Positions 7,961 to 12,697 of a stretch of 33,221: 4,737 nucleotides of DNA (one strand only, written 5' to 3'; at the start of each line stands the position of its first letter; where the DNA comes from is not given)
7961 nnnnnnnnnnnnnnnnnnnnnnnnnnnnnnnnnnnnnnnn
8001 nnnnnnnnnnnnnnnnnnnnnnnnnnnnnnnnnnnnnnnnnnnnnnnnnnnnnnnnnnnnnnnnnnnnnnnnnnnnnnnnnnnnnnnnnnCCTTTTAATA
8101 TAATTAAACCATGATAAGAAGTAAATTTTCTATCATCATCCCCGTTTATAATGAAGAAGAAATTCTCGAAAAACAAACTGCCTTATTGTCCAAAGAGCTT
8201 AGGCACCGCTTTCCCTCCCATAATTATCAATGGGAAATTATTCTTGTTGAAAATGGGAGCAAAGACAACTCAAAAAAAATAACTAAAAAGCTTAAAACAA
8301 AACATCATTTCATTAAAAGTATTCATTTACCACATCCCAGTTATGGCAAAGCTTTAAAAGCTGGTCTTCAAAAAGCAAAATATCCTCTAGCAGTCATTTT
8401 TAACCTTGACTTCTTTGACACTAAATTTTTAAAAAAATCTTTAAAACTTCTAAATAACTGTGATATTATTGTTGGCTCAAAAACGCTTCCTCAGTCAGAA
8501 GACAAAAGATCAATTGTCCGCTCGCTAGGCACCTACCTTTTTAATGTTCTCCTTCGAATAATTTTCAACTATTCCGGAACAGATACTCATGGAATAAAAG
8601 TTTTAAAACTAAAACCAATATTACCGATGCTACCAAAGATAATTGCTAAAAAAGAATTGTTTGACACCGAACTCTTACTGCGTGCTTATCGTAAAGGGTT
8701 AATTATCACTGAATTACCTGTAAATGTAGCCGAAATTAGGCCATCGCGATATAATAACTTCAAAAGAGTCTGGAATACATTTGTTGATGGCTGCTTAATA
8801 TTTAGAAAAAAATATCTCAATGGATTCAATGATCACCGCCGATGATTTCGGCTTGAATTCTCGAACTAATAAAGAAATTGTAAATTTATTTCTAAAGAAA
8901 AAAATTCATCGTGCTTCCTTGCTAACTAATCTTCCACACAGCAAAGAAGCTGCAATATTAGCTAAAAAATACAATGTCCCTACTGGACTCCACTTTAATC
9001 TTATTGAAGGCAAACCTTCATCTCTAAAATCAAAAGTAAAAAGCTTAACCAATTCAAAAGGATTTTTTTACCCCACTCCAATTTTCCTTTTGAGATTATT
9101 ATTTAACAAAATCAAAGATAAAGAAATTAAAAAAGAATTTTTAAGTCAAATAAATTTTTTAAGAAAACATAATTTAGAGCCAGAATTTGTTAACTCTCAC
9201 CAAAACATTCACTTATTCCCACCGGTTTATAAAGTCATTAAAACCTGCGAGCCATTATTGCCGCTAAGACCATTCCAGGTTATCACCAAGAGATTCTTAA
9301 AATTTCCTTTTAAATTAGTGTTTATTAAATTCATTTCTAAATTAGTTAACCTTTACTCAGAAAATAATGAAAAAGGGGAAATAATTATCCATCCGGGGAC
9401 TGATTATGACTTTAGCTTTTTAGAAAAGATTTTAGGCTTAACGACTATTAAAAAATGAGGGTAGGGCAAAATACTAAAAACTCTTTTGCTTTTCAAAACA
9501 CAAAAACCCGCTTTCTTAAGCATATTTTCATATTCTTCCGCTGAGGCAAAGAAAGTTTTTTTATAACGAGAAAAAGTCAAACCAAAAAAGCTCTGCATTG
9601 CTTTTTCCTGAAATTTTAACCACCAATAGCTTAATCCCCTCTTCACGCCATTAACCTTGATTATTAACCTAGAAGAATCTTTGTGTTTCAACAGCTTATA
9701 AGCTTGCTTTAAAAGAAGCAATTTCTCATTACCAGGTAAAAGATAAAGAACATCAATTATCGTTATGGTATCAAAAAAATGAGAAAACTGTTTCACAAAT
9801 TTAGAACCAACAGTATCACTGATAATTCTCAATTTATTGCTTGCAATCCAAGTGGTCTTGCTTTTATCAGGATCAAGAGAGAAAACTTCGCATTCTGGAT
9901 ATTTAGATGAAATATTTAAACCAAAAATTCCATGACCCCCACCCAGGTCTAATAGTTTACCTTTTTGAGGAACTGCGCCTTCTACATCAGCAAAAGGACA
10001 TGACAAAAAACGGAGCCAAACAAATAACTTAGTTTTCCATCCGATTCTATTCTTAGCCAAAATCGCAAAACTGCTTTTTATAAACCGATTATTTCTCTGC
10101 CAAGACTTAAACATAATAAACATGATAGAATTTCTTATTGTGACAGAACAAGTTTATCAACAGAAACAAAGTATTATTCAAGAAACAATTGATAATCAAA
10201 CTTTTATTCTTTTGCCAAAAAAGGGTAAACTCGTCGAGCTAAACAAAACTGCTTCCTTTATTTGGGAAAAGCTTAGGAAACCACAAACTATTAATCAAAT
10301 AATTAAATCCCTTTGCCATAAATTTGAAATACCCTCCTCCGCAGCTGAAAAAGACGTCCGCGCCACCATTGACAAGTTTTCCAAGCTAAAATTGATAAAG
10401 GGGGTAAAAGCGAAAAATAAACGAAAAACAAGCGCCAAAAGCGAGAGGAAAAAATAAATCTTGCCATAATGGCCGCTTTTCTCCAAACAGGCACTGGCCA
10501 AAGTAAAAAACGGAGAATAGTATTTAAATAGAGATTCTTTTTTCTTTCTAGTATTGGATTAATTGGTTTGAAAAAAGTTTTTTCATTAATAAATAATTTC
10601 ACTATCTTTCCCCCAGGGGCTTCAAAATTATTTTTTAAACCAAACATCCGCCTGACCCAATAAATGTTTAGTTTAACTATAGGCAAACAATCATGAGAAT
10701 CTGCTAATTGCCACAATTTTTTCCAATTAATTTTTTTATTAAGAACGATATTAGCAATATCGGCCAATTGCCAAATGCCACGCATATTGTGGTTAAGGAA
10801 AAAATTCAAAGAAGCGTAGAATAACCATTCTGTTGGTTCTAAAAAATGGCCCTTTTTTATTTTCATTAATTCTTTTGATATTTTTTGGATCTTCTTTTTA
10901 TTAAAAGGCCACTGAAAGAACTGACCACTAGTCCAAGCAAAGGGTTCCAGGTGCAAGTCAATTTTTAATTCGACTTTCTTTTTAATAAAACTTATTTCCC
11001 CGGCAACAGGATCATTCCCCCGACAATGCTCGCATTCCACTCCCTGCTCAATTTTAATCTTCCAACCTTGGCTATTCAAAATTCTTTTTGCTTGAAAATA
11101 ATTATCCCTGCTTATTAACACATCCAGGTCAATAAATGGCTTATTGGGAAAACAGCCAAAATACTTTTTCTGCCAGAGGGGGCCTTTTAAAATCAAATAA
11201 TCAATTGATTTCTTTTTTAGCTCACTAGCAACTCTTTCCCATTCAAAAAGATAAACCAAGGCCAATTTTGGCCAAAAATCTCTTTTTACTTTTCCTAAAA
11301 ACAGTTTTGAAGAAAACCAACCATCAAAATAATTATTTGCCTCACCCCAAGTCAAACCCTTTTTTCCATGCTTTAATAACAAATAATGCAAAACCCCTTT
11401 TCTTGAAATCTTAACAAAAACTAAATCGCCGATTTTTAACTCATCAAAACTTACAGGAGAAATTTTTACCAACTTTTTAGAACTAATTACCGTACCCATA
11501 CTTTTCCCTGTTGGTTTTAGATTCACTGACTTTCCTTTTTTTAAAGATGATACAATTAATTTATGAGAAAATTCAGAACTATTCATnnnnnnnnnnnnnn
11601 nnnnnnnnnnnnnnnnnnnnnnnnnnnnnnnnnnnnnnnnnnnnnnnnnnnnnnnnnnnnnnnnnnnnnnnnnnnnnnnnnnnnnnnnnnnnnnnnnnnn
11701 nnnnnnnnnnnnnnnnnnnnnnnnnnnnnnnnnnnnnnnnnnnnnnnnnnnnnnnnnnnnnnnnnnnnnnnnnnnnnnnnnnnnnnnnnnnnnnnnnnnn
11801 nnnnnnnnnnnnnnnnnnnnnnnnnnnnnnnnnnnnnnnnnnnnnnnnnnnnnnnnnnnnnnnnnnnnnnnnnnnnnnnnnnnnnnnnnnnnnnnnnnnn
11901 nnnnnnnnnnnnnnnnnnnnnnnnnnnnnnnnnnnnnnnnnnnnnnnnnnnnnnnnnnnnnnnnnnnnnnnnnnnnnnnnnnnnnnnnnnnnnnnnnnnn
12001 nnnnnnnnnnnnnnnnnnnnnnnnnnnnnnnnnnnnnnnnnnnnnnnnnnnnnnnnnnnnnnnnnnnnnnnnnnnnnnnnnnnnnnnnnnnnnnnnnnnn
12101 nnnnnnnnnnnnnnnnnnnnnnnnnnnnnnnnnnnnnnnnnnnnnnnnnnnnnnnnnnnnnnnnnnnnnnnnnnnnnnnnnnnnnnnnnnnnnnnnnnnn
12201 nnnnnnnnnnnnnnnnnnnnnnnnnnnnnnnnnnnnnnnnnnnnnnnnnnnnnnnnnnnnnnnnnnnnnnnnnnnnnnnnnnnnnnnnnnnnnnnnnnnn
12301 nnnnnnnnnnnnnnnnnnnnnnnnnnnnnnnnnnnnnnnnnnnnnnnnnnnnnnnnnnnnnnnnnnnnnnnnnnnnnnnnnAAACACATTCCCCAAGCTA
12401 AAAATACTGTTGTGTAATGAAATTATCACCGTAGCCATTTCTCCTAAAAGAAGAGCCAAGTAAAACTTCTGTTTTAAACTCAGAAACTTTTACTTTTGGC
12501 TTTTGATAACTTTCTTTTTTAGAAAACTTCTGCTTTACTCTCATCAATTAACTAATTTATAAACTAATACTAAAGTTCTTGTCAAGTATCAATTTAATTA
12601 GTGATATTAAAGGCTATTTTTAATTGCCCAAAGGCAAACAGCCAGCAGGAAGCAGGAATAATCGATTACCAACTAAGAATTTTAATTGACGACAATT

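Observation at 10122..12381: Cyclase-free PqqD / (S24-S26-like peptidase)-nucleotidyltransferase / HprK-like kinase module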

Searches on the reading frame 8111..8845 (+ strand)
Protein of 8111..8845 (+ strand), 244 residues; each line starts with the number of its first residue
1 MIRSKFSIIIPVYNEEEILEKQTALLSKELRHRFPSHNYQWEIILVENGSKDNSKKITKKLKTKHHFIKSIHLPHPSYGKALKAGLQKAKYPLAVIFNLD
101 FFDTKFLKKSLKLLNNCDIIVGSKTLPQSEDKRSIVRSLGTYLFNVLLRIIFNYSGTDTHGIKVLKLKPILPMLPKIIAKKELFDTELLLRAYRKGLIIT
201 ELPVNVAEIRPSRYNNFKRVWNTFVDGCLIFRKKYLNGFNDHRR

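Call 3: search_protein_families(library=pfam, proteins=[window:8111-8845:+], max_evalue=0.1)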
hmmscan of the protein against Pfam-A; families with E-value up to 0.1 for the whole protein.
window:8111-8845:+ (244 aa): 3 families
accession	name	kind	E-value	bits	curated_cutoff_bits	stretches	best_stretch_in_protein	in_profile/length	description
PF00535.33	Glycos_transf_2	-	1.4e-16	61.3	23.3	1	7-138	1-129/168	Glycosyl transferase family 2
PF10111.15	Glyco_tranf_2_2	-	0.0069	16.3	27.3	1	7-113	1-105/276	Glycosyltransferase like family 2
PF16707.10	CagS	-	0.044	14.3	27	1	49-90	32-73/196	Cag pathogenicity island protein S of Helicobacter pylori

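Call 4: search_protein_families(library=ncbifam, proteins=[window:8111-8845:+], max_evalue=0.1)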
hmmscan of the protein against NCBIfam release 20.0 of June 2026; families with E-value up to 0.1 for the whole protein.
window:8111-8845:+ (244 aa): 14 families
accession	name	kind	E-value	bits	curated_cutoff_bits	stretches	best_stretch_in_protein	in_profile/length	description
NF047588.1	GlcsyltransPgfSStrep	equivalog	1.4e-10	40.9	500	1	5-150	2-147/308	glycosyltransferase PgfS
TIGR03937.1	PgaC_IcaA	equivalog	1.7e-09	37.1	422.3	1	5-97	46-132/407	poly-beta-1,6-N-acetyl-D-glucosamine synthase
NF007482.0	PRK10073.1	equivalog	8.7e-09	34.8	423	1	4-90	6-85/334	glycosyltransferase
NF007986.1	PRK10714.1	equivalog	3.3e-08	32.9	529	1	5-101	7-101/316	undecaprenyl-phosphate 4-deoxy-4-formamido-L-arabinose transferase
NF038302.1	EPS_HpsE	equivalog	8.8e-08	31.5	300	1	5-66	2-59/307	hormogonium polysaccharide biosynthesis glycosyltransferase HpsE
TIGR04283.1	glyco_like_mftF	equivalog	5.6e-07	29.4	182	1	7-93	2-75/221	TIGR04283 family arsenosugar biosynthesis glycosyltransferase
NF047683.1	TeichurnBiosyTuaG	equivalog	1.9e-05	24.4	400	1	4-114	6-111/252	teichuronic acid biosynthesis protein TuaG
NF041875.1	EPS_EpsD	equivalog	0.00016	21.2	370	1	7-101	2-90/325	exopolysaccharide biosynthesis glycosyltransferase EpsD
TIGR03111.1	glyc2_xrt_Gpos1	hypoth_equivalog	0.00048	19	363.95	1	6-85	51-126/439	TIGR03111 family XrtG-associated glycosyltransferase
TIGR04440.1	glyco_TIGR04440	domain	0.0035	17.1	70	1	5-116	1-108/215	TIGR00180 family glycosyltransferase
NF050050.1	ProtGlycPglI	equivalog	0.0083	15.5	500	1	4-71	2-62/306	GalNAc(5)-diNAcBac-PP-undecaprenol beta-1,3-glucosyltransferase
NF053739.1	GlytfEpsEBac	equivalog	0.026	13.5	450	1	5-73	2-61/265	glycosyltransferase EpsE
NF010496.0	PRK13915.1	equivalog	0.027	13.5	262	1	4-60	31-83/307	glucosyl-3-phosphoglycerate synthase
NF058614.1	PPMAGASynPpgS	equivalog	0.052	12.9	370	0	8-98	4-81/226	polyprenyl-phospho-N-acetylgalactosaminyl synthase PpgS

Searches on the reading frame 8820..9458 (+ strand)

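Call 3: search_protein_families(library=pfam, proteins=[window:8820-9458:+], max_evalue=0.1)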
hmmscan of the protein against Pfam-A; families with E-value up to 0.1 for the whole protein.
window:8820-9458:+ (212 aa): 1 family
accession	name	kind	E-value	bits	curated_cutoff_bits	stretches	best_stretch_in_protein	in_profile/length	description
PF04794.17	YdjC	-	2.3e-33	116.6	29.7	1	4-142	3-138/266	YdjC-like protein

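Call 4: search_protein_families(library=ncbifam, proteins=[window:8820-9458:+], max_evalue=0.1)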
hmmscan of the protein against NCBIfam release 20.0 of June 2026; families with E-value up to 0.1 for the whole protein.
window:8820-9458:+ (212 aa): 3 families
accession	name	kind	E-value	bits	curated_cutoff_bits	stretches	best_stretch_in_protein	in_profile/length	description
NF002559.0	PRK02134.1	equivalog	5.3e-19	68.8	227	1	4-156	6-156/249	chitin disaccharide deacetylase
TIGR03473.1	HpnK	hypoth_equivalog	4.8e-17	62.1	232.6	1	4-140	5-143/283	hopanoid biosynthesis-associated protein HpnK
NF052308.1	CarbhyDeactlThm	equivalog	0.00038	19.9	400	1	71-139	75-139/265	carbohydrate deacetylase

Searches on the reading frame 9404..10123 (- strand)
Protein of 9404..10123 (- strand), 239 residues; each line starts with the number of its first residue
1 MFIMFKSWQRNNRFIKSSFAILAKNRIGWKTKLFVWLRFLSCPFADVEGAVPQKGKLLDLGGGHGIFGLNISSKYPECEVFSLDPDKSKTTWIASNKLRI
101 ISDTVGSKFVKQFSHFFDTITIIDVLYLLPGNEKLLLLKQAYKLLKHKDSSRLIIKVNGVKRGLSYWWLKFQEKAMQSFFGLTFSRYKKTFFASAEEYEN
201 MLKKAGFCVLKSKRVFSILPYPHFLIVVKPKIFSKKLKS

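Call 3: search_protein_families(library=pfam, proteins=[window:9404-10123:-], max_evalue=0.1)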
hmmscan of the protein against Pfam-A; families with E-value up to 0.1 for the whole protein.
window:9404-10123:- (239 aa): 6 families
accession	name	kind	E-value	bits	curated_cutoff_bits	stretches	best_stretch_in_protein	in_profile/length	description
PF13489.12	Methyltransf_23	-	1e-08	35.5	27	1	52-210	21-162/164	Methyltransferase domain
PF00891.24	Methyltransf_2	-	2.5e-05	24.2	22.3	1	56-207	65-209/210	O-methyltransferase domain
PF08242.18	Methyltransf_12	-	0.00045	21.3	30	1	58-147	1-94/98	Methyltransferase domain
PF13649.12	Methyltransf_25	-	0.0046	18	27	1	58-147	2-95/97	Methyltransferase domain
PF05175.20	MTS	-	0.0051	16.9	23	1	53-88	31-66/170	Methyltransferase small domain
PF10294.15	Methyltransf_16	-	0.0095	16.1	21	1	52-87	45-80/174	Lysine methyltransferase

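Call 4: search_protein_families(library=ncbifam, proteins=[window:9404-10123:-], max_evalue=0.1)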
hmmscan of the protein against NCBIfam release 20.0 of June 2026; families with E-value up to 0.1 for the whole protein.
window:9404-10123:- (239 aa): 5 families
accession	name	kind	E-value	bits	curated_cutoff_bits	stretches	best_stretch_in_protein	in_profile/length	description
TIGR02469.1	CbiT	equivalog_domain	0.002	18.4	78.3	1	54-99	20-65/124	precorrin-6Y C5,15-methyltransferase (decarboxylating) subunit CbiT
TIGR03534.1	RF_mod_PrmC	equivalog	0.0044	16.5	199.1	1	53-107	86-145/253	peptide chain release factor N(5)-glutamine methyltransferase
NF006138.0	PRK08287.1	equivalog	0.0071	16.2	210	1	53-102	31-80/189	decarboxylating cobalt-precorrin-6B (C(15))-methyltransferase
NF043040.1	corrin_prot_MT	hypoth_equivalog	0.0078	15.7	180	1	53-215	41-204/216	corrinoid protein-associated methyltransferase CpaM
NF051852.1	efflux_TF_MtrR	exception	0.023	14.5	280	1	150-199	32-81/205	multidrug efflux system transcriptional repressor MtrR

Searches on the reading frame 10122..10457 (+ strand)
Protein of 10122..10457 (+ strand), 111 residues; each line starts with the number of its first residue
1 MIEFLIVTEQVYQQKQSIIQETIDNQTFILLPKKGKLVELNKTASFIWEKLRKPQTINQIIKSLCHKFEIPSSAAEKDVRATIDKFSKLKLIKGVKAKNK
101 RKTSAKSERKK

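Call 3: search_protein_families(library=pfam, proteins=[window:10122-10457:+], max_evalue=0.1)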
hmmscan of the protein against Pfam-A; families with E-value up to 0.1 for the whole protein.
window:10122-10457:+ (111 aa): 2 families
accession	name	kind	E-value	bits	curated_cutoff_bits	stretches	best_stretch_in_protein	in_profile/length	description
PF05402.18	PqqD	-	7.9e-15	55.4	23.4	1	28-92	3-67/67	Coenzyme PQQ synthesis protein D (PqqD)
PF16007.11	DUF4777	-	0.077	13.7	34.4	0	50-84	15-49/66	Domain of unknown function (DUF4777)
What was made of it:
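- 10122..10457 (+): PqqD-family RiPP-recognition-element protein (111 aa) with a Lys-rich C-terminal tail. Its 3' end overlaps the 3' end of the fusion gene by 155 nt. Pfam PqqD at 55.4 bits (call 3).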

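Call 4: search_protein_families(library=ncbifam, proteins=[window:10122-10457:+], max_evalue=0.1)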
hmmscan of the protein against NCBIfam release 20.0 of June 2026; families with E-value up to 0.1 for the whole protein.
window:10122-10457:+ (111 aa): 7 families
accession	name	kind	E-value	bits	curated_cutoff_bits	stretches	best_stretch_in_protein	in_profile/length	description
NF033536.1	lasso_PqqD_Bac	exception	7.8e-12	45.2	80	1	9-93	3-87/88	lasso peptide biosynthesis PqqD family chaperone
NF033530.1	lasso_PqqD_Strm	exception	1.3e-08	34.9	70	1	18-91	4-77/78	lasso peptide biosynthesis PqqD family chaperone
TIGR03859.1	PQQ_PqqD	equivalog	1.4e-06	28.1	46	1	28-90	18-78/81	pyrroloquinoline quinone biosynthesis peptide chaperone PqqD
TIGR04248.1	SCM_PqqD_rel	equivalog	1.8e-06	28.1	100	1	18-86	7-75/84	SynChlorMet cassette protein ScmD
NF002535.0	PRK02079.1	equivalog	4.7e-05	23.1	101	1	25-84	24-81/92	pyrroloquinoline quinone biosynthesis peptide chaperone PqqD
TIGR04302.1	geo_PqqD_fam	equivalog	0.00015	22.1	100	1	25-88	34-96/102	GeoRSP system PqqD family peptide chaperone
NF009079.0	PRK12414.1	subfamily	0.097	11.7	481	1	9-74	290-352/384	methionine aminotransferase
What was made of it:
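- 10122..10457 (+): The best NCBIfam hits are lasso_PqqD_Bac (7.8e-12) and lasso_PqqD_Strm, below cutoff (call 4).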

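Call 103: search_protein_families(library=padloc, proteins=[window:10122-10457:+], max_evalue=0.01)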
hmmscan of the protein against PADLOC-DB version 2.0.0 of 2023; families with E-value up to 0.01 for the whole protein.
window:10122-10457:+ (111 aa): 0 families

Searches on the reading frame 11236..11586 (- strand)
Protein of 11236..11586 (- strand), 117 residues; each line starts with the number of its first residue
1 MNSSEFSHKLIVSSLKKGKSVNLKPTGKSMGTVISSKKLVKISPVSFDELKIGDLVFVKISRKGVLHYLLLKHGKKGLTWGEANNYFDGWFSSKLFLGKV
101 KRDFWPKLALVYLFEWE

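Call 14: search_protein_families(library=pfam, proteins=[window:11236-11586:-], max_evalue=10)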
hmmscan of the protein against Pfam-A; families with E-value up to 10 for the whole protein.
seq(117 aa): 1 family
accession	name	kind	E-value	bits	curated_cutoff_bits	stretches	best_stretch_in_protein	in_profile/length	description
PF00877.26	NLPC_P60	-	0.15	12.5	23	1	14-71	23-71/105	NlpC/P60 family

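Call 43: search_solved_structures(query=A3, max_evalue=10, show_alignments=3)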
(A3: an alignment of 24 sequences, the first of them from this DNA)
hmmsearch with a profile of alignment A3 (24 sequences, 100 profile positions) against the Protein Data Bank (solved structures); distinct sequences matched with E-value up to 10: 7.
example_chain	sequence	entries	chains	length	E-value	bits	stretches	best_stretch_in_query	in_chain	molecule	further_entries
7p2q_A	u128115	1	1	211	1.6e-06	31.1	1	24-90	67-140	Signal peptidase complex catalytic subunit SEC11C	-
7p2p_A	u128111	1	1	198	7.1e-06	29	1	24-90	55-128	Signal peptidase complex catalytic subunit SEC11A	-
9rjb_A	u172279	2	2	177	5.2e-05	26.2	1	25-90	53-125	Signal peptidase complex catalytic subunit SEC11A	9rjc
4nv4_A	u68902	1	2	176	0.004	20.1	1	21-66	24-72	Signal peptidase I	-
6zu5_SE0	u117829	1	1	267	0.1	15.7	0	46-81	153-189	eS4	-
4wvh_A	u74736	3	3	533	0.14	15.1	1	21-60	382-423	Maltose-binding periplasmic protein,Signal peptidase IB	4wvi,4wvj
4me8_A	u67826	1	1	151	0.21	14.7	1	22-57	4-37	Signal peptidase I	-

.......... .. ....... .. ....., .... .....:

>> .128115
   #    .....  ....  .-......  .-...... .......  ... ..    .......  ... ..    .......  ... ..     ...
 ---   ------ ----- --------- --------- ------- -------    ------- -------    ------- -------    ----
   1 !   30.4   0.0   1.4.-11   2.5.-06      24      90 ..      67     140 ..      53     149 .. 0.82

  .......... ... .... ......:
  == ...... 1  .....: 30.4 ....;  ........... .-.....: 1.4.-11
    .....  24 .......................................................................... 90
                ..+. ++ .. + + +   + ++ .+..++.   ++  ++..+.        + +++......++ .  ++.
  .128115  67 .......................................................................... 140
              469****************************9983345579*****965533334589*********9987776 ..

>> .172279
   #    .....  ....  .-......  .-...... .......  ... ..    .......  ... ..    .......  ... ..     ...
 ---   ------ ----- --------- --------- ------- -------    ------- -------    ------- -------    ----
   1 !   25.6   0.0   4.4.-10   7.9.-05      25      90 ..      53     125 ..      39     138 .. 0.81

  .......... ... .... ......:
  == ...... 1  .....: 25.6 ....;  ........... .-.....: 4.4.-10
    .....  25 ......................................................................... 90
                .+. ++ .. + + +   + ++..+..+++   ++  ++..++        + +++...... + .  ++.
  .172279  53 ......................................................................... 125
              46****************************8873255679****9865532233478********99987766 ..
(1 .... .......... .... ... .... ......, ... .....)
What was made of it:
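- On Peptidase clan SF (S24/S26), Sec11/SipW subtype: SEC11 alignment in call 43.
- Closest known: Sec11/SipW-type. Same: The Ser (GxSM), GDxV, His (xHRx) and GDNN..D boxes align (call 43).
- Checked: A profile of 24 homologous N-terminal domains hits human SEC11C and SEC11A (E=1.6e-6 and 7e-6), aligned through the Ser, His and GDNN..D boxes (call 43).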

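Call 44: search_protein_families(library=pfam, alignment_id=A3, max_evalue=1)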
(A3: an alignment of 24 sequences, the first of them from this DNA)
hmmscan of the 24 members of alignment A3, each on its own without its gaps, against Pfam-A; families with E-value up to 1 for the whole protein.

A. member 1, seq(101 aa): 2 families
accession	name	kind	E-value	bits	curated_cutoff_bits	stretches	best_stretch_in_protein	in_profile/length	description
PF00877.26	NLPC_P60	-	0.12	12.8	23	1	14-71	23-71/105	NlpC/P60 family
PF04225.17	LysM_OapA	-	0.21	12.1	22.3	0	47-77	40-70/85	Opacity-associated protein A LysM-like domain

B. families by the number of members that match (of 24 scanned): 17 families
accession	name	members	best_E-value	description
PF00717.28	Peptidase_S24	21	2.7e-10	Peptidase S24-like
PF10502.14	Peptidase_S26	6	0.00046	Signal peptidase, peptidase S26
PF01696.23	Adeno_E1B_55K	2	0.0099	Adenovirus EB1 55K protein / large t-antigen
PF04009.17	DUF356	2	0.012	Protein of unknown function (DUF356)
PF00877.26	NLPC_P60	2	0.12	NlpC/P60 family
PF16139.11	DUF4847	1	0.0097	Domain of unknown function (DUF4847)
PF01455.23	HupF_HypC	1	0.023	HupF/HypC family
PF10398.14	DUF2443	1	0.037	Protein of unknown function (DUF2443)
PF04313.20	HSDR_N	1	0.068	Type I restriction enzyme R protein N terminus (HSDR_N)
PF20257.3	SAM_HAT_C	1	0.085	SAM hydroxide adenosyltransferase C-terminal domain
PF22505.1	RNase_J_b_CASP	1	0.1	Ribonuclease J, beta-CASP domain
PF07718.18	Coatamer_beta_C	1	0.11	Coatomer beta C-terminal region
PF00122.25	E1-E2_ATPase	1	0.11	E1-E2 ATPase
PF22236.2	TEBP_OB2-like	1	0.13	Telomere end-binding protein alpha subunit OB2 domain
PF22992.2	C2CH-4th_BIRD-IDD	1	0.15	BIRD-IDD transcription factor, fourth C2HC zinc finger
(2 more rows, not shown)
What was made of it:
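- On Peptidase clan SF (S24/S26), Sec11/SipW subtype: Pfam S24/S26 hits on homologues (call 44).
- Checked: 21 of the 24 domains hit Pfam Peptidase_S24 and 6 hit Peptidase_S26 (call 44).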

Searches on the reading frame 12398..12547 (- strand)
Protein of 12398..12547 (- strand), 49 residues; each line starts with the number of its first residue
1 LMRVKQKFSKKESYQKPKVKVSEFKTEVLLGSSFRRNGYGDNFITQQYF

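Call 3: search_protein_families(library=pfam, proteins=[window:12398-12547:-], max_evalue=0.1)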
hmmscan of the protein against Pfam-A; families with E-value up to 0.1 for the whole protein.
window:12398-12547:- (49 aa): 0 families

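Call 4: search_protein_families(library=ncbifam, proteins=[window:12398-12547:-], max_evalue=0.1)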
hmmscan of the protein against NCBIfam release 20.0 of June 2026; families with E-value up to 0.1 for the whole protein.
window:12398-12547:- (49 aa): 0 families

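Call 86: search_protein_families(library=ncbifam, proteins=[window:12401-12547:-], max_evalue=0.1)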
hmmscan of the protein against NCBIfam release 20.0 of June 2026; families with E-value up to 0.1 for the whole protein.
seq(49 aa): 0 families

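Call 102: find_homologous_proteins(query=A11, max_evalue=0.01)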
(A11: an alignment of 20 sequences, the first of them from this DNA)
Query A11 (20 sequences) (48 aa, profile of the alignment): 16 proteins with E <= 0.01 among 676 candidates.
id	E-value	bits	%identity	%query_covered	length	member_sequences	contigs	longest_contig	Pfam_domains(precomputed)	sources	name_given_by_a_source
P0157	9.9e-15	72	29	35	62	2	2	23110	-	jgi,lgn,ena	-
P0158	3.2e-12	64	-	-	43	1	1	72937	-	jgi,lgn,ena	-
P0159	7.4e-12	63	36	75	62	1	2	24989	-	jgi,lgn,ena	-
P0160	1.2e-11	62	50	25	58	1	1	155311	-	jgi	-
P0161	1.5e-11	62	58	25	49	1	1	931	-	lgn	-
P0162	3.4e-11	61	32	65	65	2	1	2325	-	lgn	-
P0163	4.4e-11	61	35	65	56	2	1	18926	-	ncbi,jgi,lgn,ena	ncbi:MAG: hypothetical protein WCT22_02495 [Patescibacteria group bacterium]|jgi:hypothetical protei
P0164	4.5e-11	61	-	-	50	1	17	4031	-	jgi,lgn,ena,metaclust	metaclust:\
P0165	1.6e-10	59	31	73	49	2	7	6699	-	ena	-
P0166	6.4e-10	57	41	35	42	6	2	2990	-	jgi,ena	-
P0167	4.2e-9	54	38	44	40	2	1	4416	-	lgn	-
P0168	6.9e-9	54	-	-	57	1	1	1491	-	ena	-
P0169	1.0e-7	50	42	25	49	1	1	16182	-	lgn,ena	-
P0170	3.1e-7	48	38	33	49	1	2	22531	-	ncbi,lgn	ncbi:MAG: hypothetical protein Fur009_6170 [Candidatus Microgenomates bacterium]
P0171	1.4e-6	46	100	100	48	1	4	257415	-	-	-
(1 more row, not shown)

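Call 103: search_protein_families(library=padloc, proteins=[window:12398-12544:-], max_evalue=0.01)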
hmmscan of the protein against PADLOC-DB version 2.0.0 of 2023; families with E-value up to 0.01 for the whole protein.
window:12398-12544:- (48 aa): 0 families
